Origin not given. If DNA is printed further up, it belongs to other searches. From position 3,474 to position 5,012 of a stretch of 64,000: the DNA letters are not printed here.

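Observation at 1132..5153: Group-3 (sulfhydrogenase-type) NiFe hydrogenase operon with an extension-less large subunit, next to a two-component system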

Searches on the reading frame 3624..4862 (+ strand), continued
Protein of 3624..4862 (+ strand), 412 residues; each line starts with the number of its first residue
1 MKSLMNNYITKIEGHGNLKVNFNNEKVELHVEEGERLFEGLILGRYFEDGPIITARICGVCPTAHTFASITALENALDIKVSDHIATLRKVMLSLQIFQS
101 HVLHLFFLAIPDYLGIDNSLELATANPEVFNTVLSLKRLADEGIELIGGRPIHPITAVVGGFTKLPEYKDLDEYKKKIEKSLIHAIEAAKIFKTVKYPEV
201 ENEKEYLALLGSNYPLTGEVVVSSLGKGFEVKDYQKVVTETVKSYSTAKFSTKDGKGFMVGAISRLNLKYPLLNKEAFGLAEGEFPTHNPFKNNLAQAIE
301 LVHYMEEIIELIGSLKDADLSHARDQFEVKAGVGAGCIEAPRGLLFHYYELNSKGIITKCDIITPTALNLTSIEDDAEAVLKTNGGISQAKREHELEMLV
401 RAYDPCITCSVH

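Call 33: search_protein_families(library=ncbifam, proteins=[L015:9691-10962:-, L037:10641-11927:-, L037:9269-10648:-, L002:3559-4476:-, L002:6606-7580:-, L024:5357-6367:-, L034:6327-6560:+, L046:4720-5646:+, L050:9538-10404:+, L050:10386-11300:+], max_evalue=0.00001)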
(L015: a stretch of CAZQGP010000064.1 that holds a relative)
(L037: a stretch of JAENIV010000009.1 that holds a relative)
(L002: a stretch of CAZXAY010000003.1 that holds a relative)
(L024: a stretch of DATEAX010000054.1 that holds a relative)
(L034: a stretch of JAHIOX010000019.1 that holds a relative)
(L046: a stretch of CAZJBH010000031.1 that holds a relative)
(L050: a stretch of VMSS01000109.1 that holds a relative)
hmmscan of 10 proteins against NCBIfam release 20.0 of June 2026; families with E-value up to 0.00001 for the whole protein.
L015:9691-10962:- (423 aa): 15 families
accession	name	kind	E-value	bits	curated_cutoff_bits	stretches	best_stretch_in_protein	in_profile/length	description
TIGR03956.1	rSAM_HydE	equivalog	4.3e-79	266.2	254.6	1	91-396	7-311/340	[FeFe] hydrogenase H-cluster radical SAM maturase HydE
TIGR03910.1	pyrrolys_PylB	equivalog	1.1e-42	146.2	348.2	1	83-385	7-307/347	methylornithine synthase PylB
TIGR00433.2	bioB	equivalog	8.4e-24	84.4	225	1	95-376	3-283/307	biotin synthase BioB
TIGR02351.2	thiH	equivalog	1.6e-21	76.8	380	1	87-352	27-297/364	2-iminoacetate synthase ThiH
TIGR03957.1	rSAM_HmdB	equivalog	2.7e-21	76.1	320.9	1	96-386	2-289/317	5,10-methenyltetrahydromethanopterin hydrogenase cofactor biosynthesis protein HmdB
TIGR00074.1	hypC_hupF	subfamily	3.5e-15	55.6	48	1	1-73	1-73/80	HypC/HybG/HupF family hydrogenase formation chaperone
TIGR03955.1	rSAM_HydG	equivalog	7.2e-15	54.4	312.15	1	58-255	14-213/470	[FeFe] hydrogenase H-cluster radical SAM maturase HydG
NF005609.0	PRK07360.1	equivalog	7.7e-11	41.4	426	1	86-211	12-140/374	7,8-didemethyl-8-hydroxy-5-deazariboflavin synthase subunit CofH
TIGR03551.1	F420_cofH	equivalog_domain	5.6e-10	38.6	374.1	1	96-210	2-116/345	5-amino-6-(D-ribitylamino)uracil--L-tyrosine 4-hydroxyphenyl transferase CofH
NF006308.0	PRK08508.1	equivalog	6.2e-10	38.7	377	1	140-374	14-247/279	biotin synthase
NF006687.0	PRK09234.1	equivalog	1.3e-08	33.5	1018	1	52-209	467-607/849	bifunctional FO biosynthesis protein CofGH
TIGR03699.1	menaquin_MqnC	equivalog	1.8e-08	33.6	428.1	1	95-211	3-119/342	cyclic dehypoxanthinyl futalosine synthase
TIGR00423.1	TIGR00423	subfamily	5.9e-08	32.3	260.25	1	137-214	9-86/310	CofH family radical SAM protein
NF007712.0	PRK10409.1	equivalog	3.5e-07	30.4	136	1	1-70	1-76/90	HypC/HybG/HupF family hydrogenase formation chaperone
TIGR01578.1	MiaB-like-B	hypoth_equivalog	9.8e-06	24.6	314.7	0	72-214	70-218/421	tRNA (N(6)-L-threonylcarbamoyladenosine(37)-C(2))-methylthiotransferase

L037:10641-11927:- (428 aa): 20 families
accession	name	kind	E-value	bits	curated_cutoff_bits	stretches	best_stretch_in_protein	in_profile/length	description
TIGR03956.1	rSAM_HydE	equivalog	5e-75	252.9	254.6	1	85-401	3-314/340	[FeFe] hydrogenase H-cluster radical SAM maturase HydE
TIGR03910.1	pyrrolys_PylB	equivalog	1.5e-45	155.6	348.2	1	79-377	4-297/347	methylornithine synthase PylB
TIGR00433.2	bioB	equivalog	1.2e-20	74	225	1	92-378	2-283/307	biotin synthase BioB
TIGR03955.1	rSAM_HydG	equivalog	4.2e-19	68.3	312.15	1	51-370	9-330/470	[FeFe] hydrogenase H-cluster radical SAM maturase HydG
TIGR02351.2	thiH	equivalog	5e-19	68.6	380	1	81-353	27-296/364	2-iminoacetate synthase ThiH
TIGR00074.1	hypC_hupF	subfamily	1.8e-15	56.6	48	1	2-68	1-67/80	HypC/HybG/HupF family hydrogenase formation chaperone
TIGR03957.1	rSAM_HmdB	equivalog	3.4e-15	56.1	320.9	1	101-377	10-279/317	5,10-methenyltetrahydromethanopterin hydrogenase cofactor biosynthesis protein HmdB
TIGR03551.1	F420_cofH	equivalog_domain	9.7e-14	50.9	374.1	1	93-208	1-116/345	5-amino-6-(D-ribitylamino)uracil--L-tyrosine 4-hydroxyphenyl transferase CofH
NF005609.0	PRK07360.1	equivalog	3.9e-13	48.9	426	1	77-208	5-139/374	7,8-didemethyl-8-hydroxy-5-deazariboflavin synthase subunit CofH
TIGR03699.1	menaquin_MqnC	equivalog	1e-12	47.6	428.1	1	93-216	3-126/342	cyclic dehypoxanthinyl futalosine synthase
TIGR00423.1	TIGR00423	subfamily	2e-12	47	260.25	1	132-209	7-83/310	CofH family radical SAM protein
TIGR03700.1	mena_SCO4494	equivalog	8.8e-11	41.3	434.55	1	84-207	2-124/351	aminofutalosine synthase MqnE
NF006687.0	PRK09234.1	equivalog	7.9e-10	37.5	1018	1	65-208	467-608/849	bifunctional FO biosynthesis protein CofGH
NF006276.0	PRK08444.1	equivalog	8e-10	38.3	560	1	82-208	2-126/353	aminofutalosine synthase MqnE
TIGR03471.1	HpnJ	equivalog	5.3e-08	32.2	577.6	1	138-298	204-363/472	hopanoid biosynthesis associated radical SAM protein HpnJ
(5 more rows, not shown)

L037:9269-10648:- (459 aa): 13 families
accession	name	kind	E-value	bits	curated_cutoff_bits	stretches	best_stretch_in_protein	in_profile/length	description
TIGR03955.1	rSAM_HydG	equivalog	3e-166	553.5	312.15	1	3-459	7-470/470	[FeFe] hydrogenase H-cluster radical SAM maturase HydG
TIGR02351.2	thiH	equivalog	8e-87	291.6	380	1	18-370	16-358/364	2-iminoacetate synthase ThiH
TIGR03910.1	pyrrolys_PylB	equivalog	1.3e-23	83.5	348.2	1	28-302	5-270/347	methylornithine synthase PylB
TIGR04158.1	rSAM_MIA_synth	equivalog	8.8e-23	80.7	400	1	74-362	55-353/368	3-methyl-2-indolic acid synthase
TIGR03956.1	rSAM_HydE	equivalog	7.1e-18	64.9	254.6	1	33-317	3-275/340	[FeFe] hydrogenase H-cluster radical SAM maturase HydE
TIGR00433.2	bioB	equivalog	2.3e-10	40.2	225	1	45-309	7-260/307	biotin synthase BioB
NF005609.0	PRK07360.1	equivalog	2.2e-08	33.3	426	1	28-163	8-138/374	7,8-didemethyl-8-hydroxy-5-deazariboflavin synthase subunit CofH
TIGR03699.1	menaquin_MqnC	equivalog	6.2e-08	31.8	428.1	1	58-156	17-118/342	cyclic dehypoxanthinyl futalosine synthase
TIGR03551.1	F420_cofH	equivalog_domain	2.7e-07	29.7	374.1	1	49-155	9-115/345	5-amino-6-(D-ribitylamino)uracil--L-tyrosine 4-hydroxyphenyl transferase CofH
NF004884.0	PRK06245.1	equivalog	9.6e-07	28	209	1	84-141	20-76/340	7,8-didemethyl-8-hydroxy-5-deazariboflavin synthase subunit CofG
TIGR03550.1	F420_cofG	equivalog_domain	2.3e-06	27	213.35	1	85-140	10-66/322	7,8-didemethyl-8-hydroxy-5-deazariboflavin synthase CofG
NF006308.0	PRK08508.1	equivalog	2.5e-06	26.9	377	1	86-311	14-229/279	biotin synthase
NF045502.1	variant_rSAM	domain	5e-06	25.7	125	1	91-216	144-276/357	radical SAM protein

L002:3559-4476:- (305 aa): 0 families

L002:6606-7580:- (324 aa): 1 family
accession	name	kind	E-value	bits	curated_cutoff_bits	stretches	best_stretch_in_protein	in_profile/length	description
TIGR00950.1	2A78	equivalog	1e-09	38.2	230.2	0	88-158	191-261/264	carboxylate/amino acid/amine transporter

L024:5357-6367:- (336 aa): 9 families
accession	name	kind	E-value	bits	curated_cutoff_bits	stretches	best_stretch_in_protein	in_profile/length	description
NF005830.0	PRK07729.1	equivalog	3.6e-124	414.1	546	1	2-335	4-335/343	glyceraldehyde-3-phosphate dehydrogenase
TIGR01534.1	GAPDH-I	equivalog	4.6e-120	400.8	367.2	1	3-323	2-328/330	type I glyceraldehyde-3-phosphate dehydrogenase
NF005641.0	PRK07403.1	equivalog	3.5e-114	381.5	616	1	2-329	3-331/337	type I glyceraldehyde-3-phosphate dehydrogenase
NF033735.1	G3PDH_Arsen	exception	8.7e-104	347.5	450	1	3-324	1-320/323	ArsJ-associated glyceraldehyde-3-phosphate dehydrogenase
NF006512.0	PRK08955.1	equivalog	9.2e-96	321.1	563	1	2-330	4-330/334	glyceraldehyde-3-phosphate dehydrogenase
NF011954.0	PRK15425.1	equivalog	1.5e-92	310.2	662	1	3-326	5-325/331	glyceraldehyde-3-phosphate dehydrogenase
NF010058.0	PRK13535.1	equivalog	1.4e-91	307.1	539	1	2-324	4-327/339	erythrose-4-phosphate dehydrogenase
TIGR01532.1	E4PD_g-proteo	equivalog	5.7e-88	295.3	530.55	1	3-323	2-323/325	erythrose-4-phosphate dehydrogenase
NF006139.0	PRK08289.1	equivalog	1.8e-75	254.4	431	1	4-329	132-468/480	glyceraldehyde-3-phosphate dehydrogenase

L034:6327-6560:+ (77 aa): 16 families
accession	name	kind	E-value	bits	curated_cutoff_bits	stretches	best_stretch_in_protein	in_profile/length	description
TIGR02196.1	GlrX_YruB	hypoth_equivalog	2.4e-23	82.4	88.55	1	3-75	1-73/74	glutaredoxin-like protein, YruB-family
NF041212.1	Uxx_star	subfamily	4.6e-16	58.8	66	1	4-68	1-66/70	Uxx-star family glutaredoxin-like (seleno)protein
TIGR02194.1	GlrX_NrdH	subfamily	4.5e-15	55.6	85.75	1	4-74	1-71/72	glutaredoxin-like protein NrdH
TIGR02181.1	GRX_bact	equivalog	5.2e-14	52.2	90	1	4-67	1-65/80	glutaredoxin 3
NF007923.0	PRK10638.1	equivalog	7e-13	48.5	129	1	1-67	1-67/83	glutaredoxin 3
NF041211.1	gluta_UXX_star_2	equivalog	2.4e-11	43.4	100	1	4-67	1-65/71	UXX-star (seleno)protein family 2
TIGR02190.1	GlrX-dom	hypoth_equivalog_domain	1.1e-08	34.8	99.3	1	2-68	8-73/79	glutaredoxin-family domain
NF045501.1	HUGP_GUXX-star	exception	1.3e-08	34.6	325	1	2-67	165-231/236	HUGP/GUXX-star fusion selenoprotein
TIGR01617.1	arsC_related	subfamily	3.2e-08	33.9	75.05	1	6-44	3-41/117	Spx/MgsR family RNA polymerase-binding regulatory protein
NF041114.2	gluta_UXX_star_1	equivalog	5.5e-08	32.9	72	1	4-66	1-64/70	UXX-star selenoprotein family 1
NF002459.0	PRK01655.1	subfamily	2.7e-07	30.7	123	1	4-45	2-43/132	transcriptional regulator Spx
TIGR02180.1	GRX_euk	equivalog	2.9e-07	30.6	87.25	1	4-68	1-70/84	glutaredoxin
TIGR02200.1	GlrX_actino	hypoth_equivalog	1e-06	29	89.5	1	4-60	2-59/77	mycoredoxin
NF009210.0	PRK12559.1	equivalog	2.4e-06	27.7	159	1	4-43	2-41/131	transcriptional regulator SpxA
NF009885.0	PRK13344.1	equivalog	3.1e-06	27.1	152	1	5-47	3-45/132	transcriptional regulator Spx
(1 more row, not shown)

L046:4720-5646:+ (308 aa): 47 families (the best 25 are shown)
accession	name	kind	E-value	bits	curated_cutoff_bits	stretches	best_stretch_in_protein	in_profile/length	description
TIGR01292.1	TRX_reduct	equivalog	7.5e-94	313.9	343.45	1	2-303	1-300/300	thioredoxin-disulfide reductase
TIGR03140.1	AhpF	equivalog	1.3e-92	311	502.9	1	2-303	213-512/515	alkyl hydroperoxide reductase subunit F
TIGR03143.1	AhpF_homolog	hypoth_equivalog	8.5e-74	249.1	687.65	1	2-305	5-310/555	putative alkyl hydroperoxide reductase F subunit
NF007614.0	PRK10262.1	equivalog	3.3e-51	174.3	644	1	3-306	8-317/321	thioredoxin-disulfide reductase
TIGR01350.1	lipoamide_DH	equivalog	1.1e-19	70.6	408.8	1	86-280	112-311/461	dihydrolipoyl dehydrogenase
TIGR03385.1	CoA_CoA_reduc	equivalog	1.7e-19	69.9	578.8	1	5-282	3-287/439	CoA-disulfide reductase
TIGR02053.1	MerA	equivalog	1.9e-19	70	454.45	1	86-304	112-333/465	mercury(II) reductase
TIGR04018.1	Bthiol_YpdA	hypoth_equivalog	4e-18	65.3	339.9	1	3-284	1-296/316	YpdA family putative bacillithiol disulfide reductase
NF046103.1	NOXase_Strep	equivalog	5.2e-16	58.6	600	1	66-283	62-286/442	H2O-forming NADH oxidase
NF004945.0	PRK06292.2-3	equivalog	1.3e-15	57.3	494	1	84-279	112-306/457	dihydrolipoyl dehydrogenase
NF040505.1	ArsO_flavin_mono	equivalog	2.7e-15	56.7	425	1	3-182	2-198/346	ArsO family NAD(P)H-dependent flavin-containing monooxygenase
NF004943.0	PRK06292.2-1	equivalog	1.5e-14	53.6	432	1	83-278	108-308/456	dihydrolipoyl dehydrogenase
NF041682.1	ant_diox_AndAa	equivalog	3.1e-14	52.5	650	1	66-279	66-280/406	anthranilate 1,2-dioxygenase system ferredoxin--NAD(+) reductase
NF042949.2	3PPDioc_HcaD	equivalog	5e-14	51.8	450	1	67-282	64-280/386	3-phenylpropionate/cinnamic acid dioxygenase ferredoxin--NAD(+) reductase subunit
NF005883.0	PRK07845.1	equivalog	1.7e-13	50.3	479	1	76-293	111-328/466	NAD(P)H-quinone dehydrogenase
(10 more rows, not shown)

L050:9538-10404:+ (288 aa): 7 families
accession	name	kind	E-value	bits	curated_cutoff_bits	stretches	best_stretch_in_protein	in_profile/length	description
TIGR03818.1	MotA1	equivalog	7e-107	356.8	303.8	1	1-282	1-281/282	flagellar motor stator protein MotA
NF005997.1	PRK08124.1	equivalog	1.1e-28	99.9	340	1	2-247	4-228/259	flagellar motor stator protein MotA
NF006583.0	PRK09109.1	equivalog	1.4e-23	83.3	237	1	2-240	4-220/246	flagellar motor protein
NF006284.1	PRK08456.1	equivalog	3.3e-18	65.8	380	1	3-233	5-213/252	flagellar motor stator protein MotA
NF005383.1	PRK06926.1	equivalog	1.4e-13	50.5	394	1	1-240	6-224/271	flagellar motor protein MotP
NF005237.0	PRK06743.1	equivalog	1.4e-09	37.7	373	1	4-222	27-222/277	flagellar motor protein MotP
NF006527.0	PRK08990.1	equivalog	9.7e-07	28.3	341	1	3-247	5-224/254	flagellar motor protein PomA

L050:10386-11300:+ (304 aa): 22 families
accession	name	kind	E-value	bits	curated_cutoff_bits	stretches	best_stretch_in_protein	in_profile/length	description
NF006548.1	PRK09041.1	equivalog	8e-65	218.9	277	1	3-260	6-278/287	flagellar motor protein MotB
NF004651.0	PRK05996.1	equivalog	1.8e-50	172.7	342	2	108-253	272-417/424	MotB family protein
NF005273.1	PRK06778.1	equivalog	9.4e-33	113.9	383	1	4-253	3-265/297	putative lateral flagellar export/assembly protein LafU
NF006541.1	PRK09038.1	equivalog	1.1e-28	100.6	283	1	23-253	15-246/253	flagellar motor protein MotD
NF006508.0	PRK08944.1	subfamily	6.6e-24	84.7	259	1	97-267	120-299/304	MotB family protein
NF005382.1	PRK06925.1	equivalog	4.3e-17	63.1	264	1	26-242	2-208/225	flagellar motor protein MotS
NF005831.1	PRK07734.1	equivalog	1.8e-16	60.7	301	1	13-251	7-244/250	flagellar motor protein MotB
TIGR03350.1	type_VI_ompA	equivalog_domain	2.6e-14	53.3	139.8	1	115-252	4-134/137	type VI secretion system protein TssL, long form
NF005195.1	PRK06667.1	equivalog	2.7e-13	50.3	300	1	22-253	13-233/241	flagellar motor protein MotB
NF053611.1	YiaD_Gzip_OmpA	equivalog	4.4e-13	49.4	175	1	98-253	55-204/206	YiaD family glycine zipper/OmpA-like lipoprotein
NF005444.0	PRK07033.1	equivalog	5.4e-12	45.4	520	1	110-264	283-430/438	DotU family type VI secretion system protein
NF005236.0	PRK06742.1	equivalog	6.1e-11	42.2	312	1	130-251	98-219/225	flagellar motor protein MotS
NF006542.0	PRK09039.1-1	equivalog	1.1e-10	41.1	388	1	167-255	531-624/627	peptidoglycan -binding protein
NF006285.1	PRK08457.1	equivalog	3.5e-10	40.1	250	1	20-262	12-237/253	flagellar motor protein MotB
NF006543.0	PRK09039.1-2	equivalog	7.9e-10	39.1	305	1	152-255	234-347/350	peptidoglycan -binding protein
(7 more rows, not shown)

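Call 34: find_homologous_proteins(query=L037:10641-11927:-, max_evalue=1e-10)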
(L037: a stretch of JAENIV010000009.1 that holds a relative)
Query L037:10641-11927:- (428 aa): 3012 proteins with E <= 1e-10 among 8000 candidates; the best 120 are listed.
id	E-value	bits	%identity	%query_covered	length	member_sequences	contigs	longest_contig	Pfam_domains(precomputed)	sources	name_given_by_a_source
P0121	9.0e-208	708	75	100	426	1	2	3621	PF04055.28,PF01455.24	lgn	-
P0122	1.9e-205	700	73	100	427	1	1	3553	PF04055.28,PF01455.24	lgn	-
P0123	1.3e-189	648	100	68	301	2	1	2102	PF04055.28,PF01455.24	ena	-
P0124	8.5e-181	619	66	99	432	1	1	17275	PF04055.28,PF01455.24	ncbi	-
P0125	3.5e-179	614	66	99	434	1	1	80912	PF04055.28,PF01455.24,PF06968.19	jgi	jgi:biotin synthase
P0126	1.9e-178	612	66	99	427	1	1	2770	PF04055.28,PF01455.24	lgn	-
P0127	3.2e-178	611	67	99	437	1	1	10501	PF04055.28,PF01455.24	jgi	-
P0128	1.6e-177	608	69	100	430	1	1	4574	PF04055.28,PF01455.24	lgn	-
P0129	3.3e-177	607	65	99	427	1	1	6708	PF04055.28,PF01455.24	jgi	jgi:biotin synthase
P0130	5.1e-177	607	65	99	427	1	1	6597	PF04055.28,PF01455.24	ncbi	-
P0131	1.4e-176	605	66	100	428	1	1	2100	PF04055.28,PF01455.24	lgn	-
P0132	5.2e-174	597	64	100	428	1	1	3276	PF04055.28,PF01455.24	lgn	-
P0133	5.7e-174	597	66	99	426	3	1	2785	PF04055.28,PF01455.24,PF06968.19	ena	-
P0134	1.9e-173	595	64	100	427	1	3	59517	PF04055.28,PF01455.24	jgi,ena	-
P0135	3.9e-173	594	65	99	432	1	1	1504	PF04055.28,PF01455.24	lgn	-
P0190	1.7e-160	552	60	98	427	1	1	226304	PF04055.28,PF01455.24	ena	-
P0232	8.3e-147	507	55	99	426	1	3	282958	PF04055.28,PF01455.24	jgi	jgi:biotin synthase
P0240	7.2e-144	498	54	99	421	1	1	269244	PF04055.28,PF01455.24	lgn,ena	-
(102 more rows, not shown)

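Call 42: search_protein_representatives(protein=window:3624-4862:+)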
Query: 412 residues. Proteins with E-value up to 0.001 (for the whole library): 3695; up to 1e-10: 1695; up to 1e-30: 491. The best 150 are listed.
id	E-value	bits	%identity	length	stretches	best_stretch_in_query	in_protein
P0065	9.0e-120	416.9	50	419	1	6-412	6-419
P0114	4.9e-116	404.6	49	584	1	4-412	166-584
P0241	4.5e-114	398.1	47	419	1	2-412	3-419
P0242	3.4e-109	382.0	47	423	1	1-412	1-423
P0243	4.0e-107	375.2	48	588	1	5-412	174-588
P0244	8.9e-105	367.5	45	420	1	5-412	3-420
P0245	7.9e-104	364.4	46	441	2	6-211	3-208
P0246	1.5e-101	356.8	46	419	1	7-412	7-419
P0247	1.0e-100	354.1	45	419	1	7-412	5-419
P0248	7.6e-98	344.7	47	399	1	6-412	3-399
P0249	2.2e-97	343.1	41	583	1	5-412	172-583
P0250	1.4e-96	340.5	43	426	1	4-412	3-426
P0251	1.7e-95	337.0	46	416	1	5-412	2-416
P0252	2.8e-94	333.0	44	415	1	7-412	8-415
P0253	2.9e-94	332.9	41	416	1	6-412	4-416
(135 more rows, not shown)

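Call 46: find_encoding_contigs(protein=P0232, flank=10000, max_places=1)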
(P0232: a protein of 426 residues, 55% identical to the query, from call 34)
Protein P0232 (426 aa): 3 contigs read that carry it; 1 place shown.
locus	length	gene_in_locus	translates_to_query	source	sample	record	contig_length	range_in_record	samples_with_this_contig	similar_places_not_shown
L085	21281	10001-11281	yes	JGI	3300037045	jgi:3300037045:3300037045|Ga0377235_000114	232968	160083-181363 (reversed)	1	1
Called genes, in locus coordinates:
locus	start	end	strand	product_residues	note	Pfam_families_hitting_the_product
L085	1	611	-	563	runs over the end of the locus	PF03485:Arg_tRNA_synt_N, PF00750:tRNA-synt_1d, PF05746:DALR_1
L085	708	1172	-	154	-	-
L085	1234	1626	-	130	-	PF13366:PDDEXK_3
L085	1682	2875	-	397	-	PF00579:tRNA-synt_1b, PF22421:SYY_C-terminal, PF01479:S4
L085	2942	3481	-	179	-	PF01936:NYN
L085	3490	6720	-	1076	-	PF00133:tRNA-synt_1, PF09334:tRNA-synt_1g, PF00300:His_Phos_1, PF00133:tRNA-synt_1, PF08264:Anticodon_1, PF10458:Val_tRNA-synt_C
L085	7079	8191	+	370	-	PF01368:DHH (faint)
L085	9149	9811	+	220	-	-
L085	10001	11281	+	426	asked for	PF01455:HupF_HypC, PF04055:Radical_SAM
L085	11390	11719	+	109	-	-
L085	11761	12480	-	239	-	PF11967:RecO_N, PF02565:RecO_C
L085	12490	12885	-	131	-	PF03652:RuvX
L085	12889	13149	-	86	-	PF04266:ASCH (weak), PF12961:DUF3850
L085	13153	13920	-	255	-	PF00557:Peptidase_M24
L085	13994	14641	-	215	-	PF13238:AAA_18 (weak), PF00406:ADK, PF13207:AAA_17, PF05191:ADK_lid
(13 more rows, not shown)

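Call 47: find_encoding_contigs(protein=P0240, flank=10000, max_places=1)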
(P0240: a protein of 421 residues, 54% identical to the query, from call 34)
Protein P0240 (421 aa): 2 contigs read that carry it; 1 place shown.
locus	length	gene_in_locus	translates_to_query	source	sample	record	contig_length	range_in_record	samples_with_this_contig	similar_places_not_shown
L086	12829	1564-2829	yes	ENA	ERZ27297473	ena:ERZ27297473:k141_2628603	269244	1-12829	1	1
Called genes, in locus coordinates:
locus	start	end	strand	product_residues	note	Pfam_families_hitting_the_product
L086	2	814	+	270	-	?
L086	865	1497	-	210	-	-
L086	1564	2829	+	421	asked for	PF01455:HupF_HypC, PF04055:Radical_SAM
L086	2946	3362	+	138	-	-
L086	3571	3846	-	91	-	PF18905:DUF5661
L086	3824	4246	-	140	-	-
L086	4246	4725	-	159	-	PF01035:DNA_binding_1 (faint)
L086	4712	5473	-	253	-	PF00571:CBS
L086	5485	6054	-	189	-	PF04307:YdjM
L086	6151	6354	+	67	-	-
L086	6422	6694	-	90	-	PF00076:RRM_1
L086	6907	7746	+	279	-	PF01261:AP_endonuc_2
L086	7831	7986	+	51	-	-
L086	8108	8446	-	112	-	-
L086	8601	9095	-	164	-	-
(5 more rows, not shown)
